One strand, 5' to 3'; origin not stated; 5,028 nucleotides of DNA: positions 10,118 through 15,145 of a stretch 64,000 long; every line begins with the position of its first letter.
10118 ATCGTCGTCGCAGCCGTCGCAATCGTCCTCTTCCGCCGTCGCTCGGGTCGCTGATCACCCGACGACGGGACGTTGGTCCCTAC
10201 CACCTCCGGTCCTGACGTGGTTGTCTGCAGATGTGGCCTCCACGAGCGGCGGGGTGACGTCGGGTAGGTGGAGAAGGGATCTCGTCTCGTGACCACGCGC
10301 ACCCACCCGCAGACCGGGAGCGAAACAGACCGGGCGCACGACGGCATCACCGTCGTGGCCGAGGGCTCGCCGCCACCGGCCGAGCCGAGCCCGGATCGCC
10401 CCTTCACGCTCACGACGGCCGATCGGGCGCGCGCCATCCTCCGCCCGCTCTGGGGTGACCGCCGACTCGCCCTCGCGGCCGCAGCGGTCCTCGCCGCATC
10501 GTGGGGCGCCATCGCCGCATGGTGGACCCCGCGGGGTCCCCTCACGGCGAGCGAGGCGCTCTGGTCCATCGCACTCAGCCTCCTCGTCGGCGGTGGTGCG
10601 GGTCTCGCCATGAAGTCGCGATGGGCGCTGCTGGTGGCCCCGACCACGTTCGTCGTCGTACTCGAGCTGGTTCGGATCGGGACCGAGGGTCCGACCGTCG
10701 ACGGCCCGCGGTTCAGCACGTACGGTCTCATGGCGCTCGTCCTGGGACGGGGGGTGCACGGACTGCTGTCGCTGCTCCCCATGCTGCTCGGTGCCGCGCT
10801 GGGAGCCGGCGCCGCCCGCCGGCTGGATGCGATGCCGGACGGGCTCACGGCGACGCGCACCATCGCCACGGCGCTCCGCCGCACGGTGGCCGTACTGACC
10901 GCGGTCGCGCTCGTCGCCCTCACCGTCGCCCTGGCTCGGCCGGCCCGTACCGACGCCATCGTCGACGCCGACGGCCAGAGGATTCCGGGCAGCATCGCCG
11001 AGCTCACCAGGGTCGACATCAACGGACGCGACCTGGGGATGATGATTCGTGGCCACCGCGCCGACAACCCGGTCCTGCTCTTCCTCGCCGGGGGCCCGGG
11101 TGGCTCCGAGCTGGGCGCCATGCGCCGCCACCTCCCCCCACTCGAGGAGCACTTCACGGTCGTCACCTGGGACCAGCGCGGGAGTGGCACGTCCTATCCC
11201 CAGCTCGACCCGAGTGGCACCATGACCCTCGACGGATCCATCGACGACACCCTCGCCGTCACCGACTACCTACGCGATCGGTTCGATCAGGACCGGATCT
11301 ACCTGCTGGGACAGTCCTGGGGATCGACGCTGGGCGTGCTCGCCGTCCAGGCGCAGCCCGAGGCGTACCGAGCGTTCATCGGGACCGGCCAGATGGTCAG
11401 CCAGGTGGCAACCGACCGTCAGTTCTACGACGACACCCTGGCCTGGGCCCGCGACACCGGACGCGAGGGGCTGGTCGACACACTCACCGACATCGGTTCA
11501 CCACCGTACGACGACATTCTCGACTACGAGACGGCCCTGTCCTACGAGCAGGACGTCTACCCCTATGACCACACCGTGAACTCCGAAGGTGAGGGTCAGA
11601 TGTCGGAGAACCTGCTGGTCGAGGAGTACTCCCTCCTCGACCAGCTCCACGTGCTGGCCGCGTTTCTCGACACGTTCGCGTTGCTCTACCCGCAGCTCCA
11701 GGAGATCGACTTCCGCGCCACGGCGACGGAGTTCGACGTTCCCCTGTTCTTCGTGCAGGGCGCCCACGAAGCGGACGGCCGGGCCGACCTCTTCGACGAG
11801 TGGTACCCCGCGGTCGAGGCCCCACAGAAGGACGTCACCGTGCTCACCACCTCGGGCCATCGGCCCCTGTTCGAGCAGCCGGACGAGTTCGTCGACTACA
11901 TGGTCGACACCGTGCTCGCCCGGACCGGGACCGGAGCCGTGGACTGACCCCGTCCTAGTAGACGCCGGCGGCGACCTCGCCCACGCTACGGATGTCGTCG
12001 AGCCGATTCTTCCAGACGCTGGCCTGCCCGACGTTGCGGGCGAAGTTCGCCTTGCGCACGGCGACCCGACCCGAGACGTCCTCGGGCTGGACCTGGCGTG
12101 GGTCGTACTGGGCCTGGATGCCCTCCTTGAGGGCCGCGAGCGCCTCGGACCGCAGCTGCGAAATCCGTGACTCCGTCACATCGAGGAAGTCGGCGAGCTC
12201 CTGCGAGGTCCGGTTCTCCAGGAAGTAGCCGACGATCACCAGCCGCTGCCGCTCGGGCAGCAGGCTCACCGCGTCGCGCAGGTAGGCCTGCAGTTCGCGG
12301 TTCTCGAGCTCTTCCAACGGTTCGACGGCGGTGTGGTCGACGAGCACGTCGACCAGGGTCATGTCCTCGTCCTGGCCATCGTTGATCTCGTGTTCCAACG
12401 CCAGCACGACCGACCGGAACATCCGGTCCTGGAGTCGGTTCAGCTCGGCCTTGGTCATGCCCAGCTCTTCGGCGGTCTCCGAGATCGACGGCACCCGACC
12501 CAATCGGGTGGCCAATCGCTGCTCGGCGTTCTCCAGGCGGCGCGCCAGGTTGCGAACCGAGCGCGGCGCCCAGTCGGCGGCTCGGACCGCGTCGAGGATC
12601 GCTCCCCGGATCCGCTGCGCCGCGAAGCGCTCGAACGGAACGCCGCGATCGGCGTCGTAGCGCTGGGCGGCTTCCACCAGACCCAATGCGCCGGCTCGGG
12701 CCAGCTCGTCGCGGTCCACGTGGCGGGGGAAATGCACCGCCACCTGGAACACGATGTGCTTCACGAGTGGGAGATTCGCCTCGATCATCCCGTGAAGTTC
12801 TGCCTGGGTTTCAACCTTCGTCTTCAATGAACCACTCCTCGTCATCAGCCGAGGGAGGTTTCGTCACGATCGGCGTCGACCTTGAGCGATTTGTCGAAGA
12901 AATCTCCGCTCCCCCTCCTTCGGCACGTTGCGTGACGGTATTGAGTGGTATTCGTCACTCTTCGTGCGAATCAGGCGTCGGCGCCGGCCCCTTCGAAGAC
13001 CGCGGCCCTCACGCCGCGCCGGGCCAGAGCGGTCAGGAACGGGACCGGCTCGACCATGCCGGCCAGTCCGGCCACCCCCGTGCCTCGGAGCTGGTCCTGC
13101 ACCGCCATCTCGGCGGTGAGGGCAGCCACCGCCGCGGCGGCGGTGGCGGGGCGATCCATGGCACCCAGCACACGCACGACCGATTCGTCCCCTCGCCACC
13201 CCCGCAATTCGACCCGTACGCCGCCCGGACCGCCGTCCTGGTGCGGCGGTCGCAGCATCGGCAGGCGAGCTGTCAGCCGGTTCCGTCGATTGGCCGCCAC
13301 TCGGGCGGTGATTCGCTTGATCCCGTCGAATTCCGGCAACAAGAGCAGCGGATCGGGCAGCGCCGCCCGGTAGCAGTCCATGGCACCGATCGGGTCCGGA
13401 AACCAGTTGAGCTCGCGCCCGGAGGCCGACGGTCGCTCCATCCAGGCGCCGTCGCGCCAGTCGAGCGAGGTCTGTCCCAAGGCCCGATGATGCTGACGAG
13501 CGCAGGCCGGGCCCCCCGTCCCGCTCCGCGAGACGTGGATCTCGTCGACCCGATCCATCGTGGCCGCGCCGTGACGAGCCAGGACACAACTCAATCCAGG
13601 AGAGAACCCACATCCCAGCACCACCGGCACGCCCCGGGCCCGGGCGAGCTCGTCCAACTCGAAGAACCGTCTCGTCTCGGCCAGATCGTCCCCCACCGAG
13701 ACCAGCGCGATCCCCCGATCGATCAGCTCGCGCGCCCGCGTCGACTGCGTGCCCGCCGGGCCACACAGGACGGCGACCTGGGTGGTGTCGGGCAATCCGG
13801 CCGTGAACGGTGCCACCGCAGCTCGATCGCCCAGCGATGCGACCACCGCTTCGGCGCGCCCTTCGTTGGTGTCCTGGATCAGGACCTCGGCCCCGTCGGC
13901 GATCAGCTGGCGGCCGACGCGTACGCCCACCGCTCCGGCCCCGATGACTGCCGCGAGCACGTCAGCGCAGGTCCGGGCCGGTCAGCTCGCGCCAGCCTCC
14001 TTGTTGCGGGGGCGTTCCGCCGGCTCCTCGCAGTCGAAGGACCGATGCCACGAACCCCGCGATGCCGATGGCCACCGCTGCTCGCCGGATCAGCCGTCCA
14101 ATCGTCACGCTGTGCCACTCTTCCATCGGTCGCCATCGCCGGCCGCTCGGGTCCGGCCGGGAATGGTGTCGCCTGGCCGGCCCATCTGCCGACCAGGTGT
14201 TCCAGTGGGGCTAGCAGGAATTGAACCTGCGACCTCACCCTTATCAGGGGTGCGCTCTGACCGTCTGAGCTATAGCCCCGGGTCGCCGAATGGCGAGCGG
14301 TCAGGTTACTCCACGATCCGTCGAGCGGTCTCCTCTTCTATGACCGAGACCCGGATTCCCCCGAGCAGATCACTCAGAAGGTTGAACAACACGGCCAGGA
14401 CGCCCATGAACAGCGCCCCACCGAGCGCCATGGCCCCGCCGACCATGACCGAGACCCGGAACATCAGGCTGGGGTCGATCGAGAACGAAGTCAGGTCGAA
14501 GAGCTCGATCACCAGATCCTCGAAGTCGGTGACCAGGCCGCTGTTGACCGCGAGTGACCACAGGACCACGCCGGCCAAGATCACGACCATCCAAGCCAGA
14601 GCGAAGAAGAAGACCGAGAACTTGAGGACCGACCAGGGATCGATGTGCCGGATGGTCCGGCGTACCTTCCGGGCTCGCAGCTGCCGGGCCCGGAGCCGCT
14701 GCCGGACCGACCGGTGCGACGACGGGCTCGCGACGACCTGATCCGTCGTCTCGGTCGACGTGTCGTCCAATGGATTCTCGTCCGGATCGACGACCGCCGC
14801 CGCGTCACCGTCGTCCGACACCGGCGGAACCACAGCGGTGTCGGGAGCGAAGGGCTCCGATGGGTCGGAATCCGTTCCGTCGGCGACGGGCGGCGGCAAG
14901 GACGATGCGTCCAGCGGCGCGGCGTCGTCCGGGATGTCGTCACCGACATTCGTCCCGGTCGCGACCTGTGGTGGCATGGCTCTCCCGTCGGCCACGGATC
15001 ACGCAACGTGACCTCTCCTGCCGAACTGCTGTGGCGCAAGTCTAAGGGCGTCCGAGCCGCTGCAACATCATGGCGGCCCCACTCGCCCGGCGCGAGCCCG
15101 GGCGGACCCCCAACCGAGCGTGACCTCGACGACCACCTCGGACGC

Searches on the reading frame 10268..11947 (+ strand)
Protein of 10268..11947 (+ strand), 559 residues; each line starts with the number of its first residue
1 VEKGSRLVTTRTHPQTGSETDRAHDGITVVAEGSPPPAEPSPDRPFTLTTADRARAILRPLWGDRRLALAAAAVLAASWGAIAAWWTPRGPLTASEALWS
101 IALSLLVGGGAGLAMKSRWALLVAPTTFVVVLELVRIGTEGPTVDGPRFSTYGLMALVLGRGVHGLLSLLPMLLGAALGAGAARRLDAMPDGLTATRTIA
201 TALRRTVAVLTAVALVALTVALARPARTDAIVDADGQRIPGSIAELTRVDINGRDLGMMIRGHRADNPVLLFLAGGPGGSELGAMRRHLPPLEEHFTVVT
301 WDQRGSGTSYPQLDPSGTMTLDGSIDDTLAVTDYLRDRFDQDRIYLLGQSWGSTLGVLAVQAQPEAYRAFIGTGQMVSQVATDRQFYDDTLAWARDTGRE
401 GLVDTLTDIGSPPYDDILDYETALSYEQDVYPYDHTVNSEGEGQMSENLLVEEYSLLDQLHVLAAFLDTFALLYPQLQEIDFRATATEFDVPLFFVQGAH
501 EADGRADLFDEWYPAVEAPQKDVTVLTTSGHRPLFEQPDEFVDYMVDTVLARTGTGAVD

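Call 32: search_protein_families(library=pfam, proteins=[window:10268-11947:+], max_evalue=0.00001)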
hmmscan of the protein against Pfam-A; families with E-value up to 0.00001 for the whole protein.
window:10268-11947:+ (559 aa): 2 families
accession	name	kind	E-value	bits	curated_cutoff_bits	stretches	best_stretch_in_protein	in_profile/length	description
PF00561.26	Abhydrolase_1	-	1.8e-16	61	25.8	1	268-532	1-239/245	alpha/beta hydrolase fold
PF12146.15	Hydrolase_4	-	8.8e-11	42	27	1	295-378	31-112/239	Serine aminopeptidase, S33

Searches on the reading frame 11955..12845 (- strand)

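Call 32: search_protein_families(library=pfam, proteins=[window:11955-12845:-], max_evalue=0.00001)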
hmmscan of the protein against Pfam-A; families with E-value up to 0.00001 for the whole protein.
window:11955-12845:- (296 aa): 4 families
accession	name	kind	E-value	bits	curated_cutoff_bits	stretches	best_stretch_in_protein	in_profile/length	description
PF04545.22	Sigma70_r4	-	7e-14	51.5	24.1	1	195-241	4-50/50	Sigma-70, region 4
PF04542.20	Sigma70_r2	-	7.3e-13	48.5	24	1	20-92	1-70/71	Sigma-70 region 2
PF04539.22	Sigma70_r3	-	6.3e-10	39.5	25.3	1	101-178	3-76/78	Sigma-70 region 3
PF08281.18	Sigma70_r4_2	-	1.4e-06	28.3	25.7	1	188-239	3-54/54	Sigma-70, region 4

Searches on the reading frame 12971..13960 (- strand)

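Call 32: search_protein_families(library=pfam, proteins=[window:12971-13960:-], max_evalue=0.00001)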
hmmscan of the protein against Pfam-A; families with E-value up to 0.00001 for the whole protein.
window:12971-13960:- (329 aa): 0 families

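Call 36: search_protein_families(library=pfam, proteins=[window:12971-13960:-], max_evalue=0.01)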
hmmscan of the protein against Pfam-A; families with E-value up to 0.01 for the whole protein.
window:12971-13960:- (329 aa): 3 families
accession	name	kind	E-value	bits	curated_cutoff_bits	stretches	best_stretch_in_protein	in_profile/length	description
PF02254.24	TrkA_N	-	0.0058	17.4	23.8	0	4-41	2-39/116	TrkA-N domain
PF02737.24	3HCDH_N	-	0.0064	16.9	22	1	3-45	2-44/180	3-hydroxyacyl-CoA dehydrogenase, NAD binding domain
PF03807.23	F420_oxidored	-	0.0074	17.3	21.6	0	4-69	3-69/94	NADP oxidoreductase coenzyme F420-dependent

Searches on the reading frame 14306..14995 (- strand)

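Call 32: search_protein_families(library=pfam, proteins=[window:14306-14995:-], max_evalue=0.00001)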
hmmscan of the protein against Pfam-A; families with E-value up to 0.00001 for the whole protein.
window:14306-14995:- (229 aa): 1 family
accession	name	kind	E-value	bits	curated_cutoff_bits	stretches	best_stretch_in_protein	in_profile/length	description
PF12089.13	DUF3566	-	5.7e-13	49.7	22.2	1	109-218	2-116/118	Transmembrane domain of unknown function (DUF3566)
